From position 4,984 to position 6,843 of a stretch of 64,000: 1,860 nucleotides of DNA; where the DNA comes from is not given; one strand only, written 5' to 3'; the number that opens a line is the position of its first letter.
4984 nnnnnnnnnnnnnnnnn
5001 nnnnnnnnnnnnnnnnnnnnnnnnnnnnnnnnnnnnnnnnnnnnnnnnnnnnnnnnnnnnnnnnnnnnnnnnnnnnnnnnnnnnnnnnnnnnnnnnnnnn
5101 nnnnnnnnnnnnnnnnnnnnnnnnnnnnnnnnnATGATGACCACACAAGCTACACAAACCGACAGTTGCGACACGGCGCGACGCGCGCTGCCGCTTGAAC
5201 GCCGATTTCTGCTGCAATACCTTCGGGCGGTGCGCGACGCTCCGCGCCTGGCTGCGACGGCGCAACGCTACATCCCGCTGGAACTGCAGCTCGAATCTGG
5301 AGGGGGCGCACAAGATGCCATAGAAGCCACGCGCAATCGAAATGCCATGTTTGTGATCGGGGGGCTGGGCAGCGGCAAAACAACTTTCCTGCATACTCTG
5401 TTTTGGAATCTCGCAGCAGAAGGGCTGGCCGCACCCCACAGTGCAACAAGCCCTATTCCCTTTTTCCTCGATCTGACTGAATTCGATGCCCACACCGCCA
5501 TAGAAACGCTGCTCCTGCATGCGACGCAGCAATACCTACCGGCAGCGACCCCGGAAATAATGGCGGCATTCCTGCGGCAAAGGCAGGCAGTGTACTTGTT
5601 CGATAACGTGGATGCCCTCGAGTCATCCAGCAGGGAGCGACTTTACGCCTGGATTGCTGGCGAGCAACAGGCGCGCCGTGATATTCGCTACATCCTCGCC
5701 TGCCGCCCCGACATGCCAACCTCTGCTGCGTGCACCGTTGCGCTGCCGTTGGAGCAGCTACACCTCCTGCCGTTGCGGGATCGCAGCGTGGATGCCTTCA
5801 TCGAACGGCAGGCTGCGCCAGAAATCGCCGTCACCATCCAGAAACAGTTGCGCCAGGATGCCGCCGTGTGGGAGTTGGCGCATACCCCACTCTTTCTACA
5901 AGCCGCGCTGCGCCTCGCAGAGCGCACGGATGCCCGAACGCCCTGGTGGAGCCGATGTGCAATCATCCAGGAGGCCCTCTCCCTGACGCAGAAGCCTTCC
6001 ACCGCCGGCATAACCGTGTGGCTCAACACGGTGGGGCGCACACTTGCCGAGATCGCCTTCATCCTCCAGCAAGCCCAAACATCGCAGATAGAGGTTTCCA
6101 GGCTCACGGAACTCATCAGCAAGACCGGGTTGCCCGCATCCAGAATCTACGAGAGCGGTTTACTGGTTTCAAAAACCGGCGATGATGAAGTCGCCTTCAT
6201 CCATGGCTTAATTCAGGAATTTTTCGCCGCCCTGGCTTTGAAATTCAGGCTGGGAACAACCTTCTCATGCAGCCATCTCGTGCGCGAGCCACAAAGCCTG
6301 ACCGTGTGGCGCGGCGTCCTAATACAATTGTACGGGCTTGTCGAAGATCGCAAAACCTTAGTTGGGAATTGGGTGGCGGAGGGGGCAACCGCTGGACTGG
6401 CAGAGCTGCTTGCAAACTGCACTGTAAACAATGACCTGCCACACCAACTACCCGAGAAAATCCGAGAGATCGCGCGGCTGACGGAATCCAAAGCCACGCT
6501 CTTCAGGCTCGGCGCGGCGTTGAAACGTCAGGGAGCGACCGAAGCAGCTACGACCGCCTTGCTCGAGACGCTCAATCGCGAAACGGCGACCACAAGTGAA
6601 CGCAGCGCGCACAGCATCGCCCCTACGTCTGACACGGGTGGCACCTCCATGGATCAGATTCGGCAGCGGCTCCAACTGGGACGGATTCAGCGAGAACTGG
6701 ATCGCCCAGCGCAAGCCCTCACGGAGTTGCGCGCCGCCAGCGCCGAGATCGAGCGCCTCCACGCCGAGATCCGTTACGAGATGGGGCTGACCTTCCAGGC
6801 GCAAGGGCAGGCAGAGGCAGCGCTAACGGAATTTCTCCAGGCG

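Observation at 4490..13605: Membrane protein + giant NACHT-TPR STAND NTPase + caspase-fold peptidase cassette beside an IS630 remnant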

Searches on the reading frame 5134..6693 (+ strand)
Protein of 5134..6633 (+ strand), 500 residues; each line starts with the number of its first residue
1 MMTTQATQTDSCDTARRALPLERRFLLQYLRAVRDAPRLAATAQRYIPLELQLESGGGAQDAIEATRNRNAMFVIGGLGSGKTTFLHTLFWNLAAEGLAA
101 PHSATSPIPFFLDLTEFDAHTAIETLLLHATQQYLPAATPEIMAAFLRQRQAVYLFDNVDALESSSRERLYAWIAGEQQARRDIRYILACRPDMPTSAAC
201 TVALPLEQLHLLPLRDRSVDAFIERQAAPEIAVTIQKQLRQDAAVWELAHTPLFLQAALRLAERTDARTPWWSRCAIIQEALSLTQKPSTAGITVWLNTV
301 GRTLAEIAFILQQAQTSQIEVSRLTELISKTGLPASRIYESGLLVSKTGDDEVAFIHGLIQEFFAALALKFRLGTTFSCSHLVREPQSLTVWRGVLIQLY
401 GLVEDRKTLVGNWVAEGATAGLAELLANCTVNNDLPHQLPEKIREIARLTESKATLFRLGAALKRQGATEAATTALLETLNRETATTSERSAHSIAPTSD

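Call 81: find_homologous_proteins(query=window:5134-6633:+, max_evalue=0.001)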
Query window:5134-6633:+ (500 aa): 2 proteins with E <= 0.001 among 8000 candidates.
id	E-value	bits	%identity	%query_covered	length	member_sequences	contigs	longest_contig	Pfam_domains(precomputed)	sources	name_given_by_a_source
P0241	1.5e-78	283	37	99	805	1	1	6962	PF03704.24,PF13431.13,PF23914.2,PF13414.13,PF21545.4,PF13176.13,PF13428.13,PF13374.13,PF14559.13,PF24575.2,PF13371.13,PF00515.35,PF12895.14,PF05729.19,PF13424.13,PF21033.5,PF13432.13,PF13181.13,PF07719.24,PF13174.13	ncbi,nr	ncbi:MAG TPA: tetratricopeptide repeat protein, partial [Chloroflexi bacterium]|nr:tetratricopeptide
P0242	3.9e-4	38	24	94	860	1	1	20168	PF24883.3,PF05729.19,PF13401.13,PF20720.4,PF13191.13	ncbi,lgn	-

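Call 83: search_solved_structures(query=A4, max_evalue=0.01)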
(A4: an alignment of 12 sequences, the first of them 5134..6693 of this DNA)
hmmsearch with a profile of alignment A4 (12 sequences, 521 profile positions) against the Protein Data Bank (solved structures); distinct sequences matched with E-value up to 0.01: 15.
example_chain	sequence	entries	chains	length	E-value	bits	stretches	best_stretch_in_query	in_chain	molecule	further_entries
6i27_A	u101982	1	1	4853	1.5e-06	30.2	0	64-95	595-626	Midasin,Midasin,Midasin,Midasin,Midasin,Midasin,Midasin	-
6i26_A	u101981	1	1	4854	1.5e-06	30.2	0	64-95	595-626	Midasin,Midasin,Midasin,Midasin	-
6hyp_A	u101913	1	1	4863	1.5e-06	30.2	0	64-95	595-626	Midasin,Midasin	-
5jcs_s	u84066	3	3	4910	1.6e-06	30.1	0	64-95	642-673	Midasin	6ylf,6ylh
8fvu_A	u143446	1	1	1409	7.8e-06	27.9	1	71-255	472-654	Baculoviral IAP repeat-containing protein 1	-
6b5b_A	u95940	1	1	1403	4.5e-05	25.3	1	64-175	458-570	Baculoviral IAP repeat-containing protein 1e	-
5yud_A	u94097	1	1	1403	4.5e-05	25.3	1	64-175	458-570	Baculoviral IAP repeat-containing protein 1e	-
7rav_A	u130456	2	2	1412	4.6e-05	25.3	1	64-175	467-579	Baculoviral IAP repeat-containing protein 1e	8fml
5aj2_A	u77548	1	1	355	0.00027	22.8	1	62-252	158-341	NLR FAMILY CARD DOMAIN-CONTAINING PROTEIN 4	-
8fvu_B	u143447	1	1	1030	0.00031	22.6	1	70-252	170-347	NLR family CARD domain-containing protein 4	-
8fw2_A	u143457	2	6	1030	0.00049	21.9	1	70-252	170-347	NLR family CARD domain-containing protein 4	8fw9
3jbl_K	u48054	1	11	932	0.00069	21.4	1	62-252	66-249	NLR family CARD domain-containing protein 4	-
4kxf_K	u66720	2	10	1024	0.00084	21.1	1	62-252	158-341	NLR family CARD domain-containing protein 4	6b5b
7wbt_A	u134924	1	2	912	0.0011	20.8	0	61-188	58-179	NACHT, LRR and PYD domains-containing protein 9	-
7wbu_A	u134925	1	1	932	0.0012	20.7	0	61-188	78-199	NACHT, LRR and PYD domains-containing protein 9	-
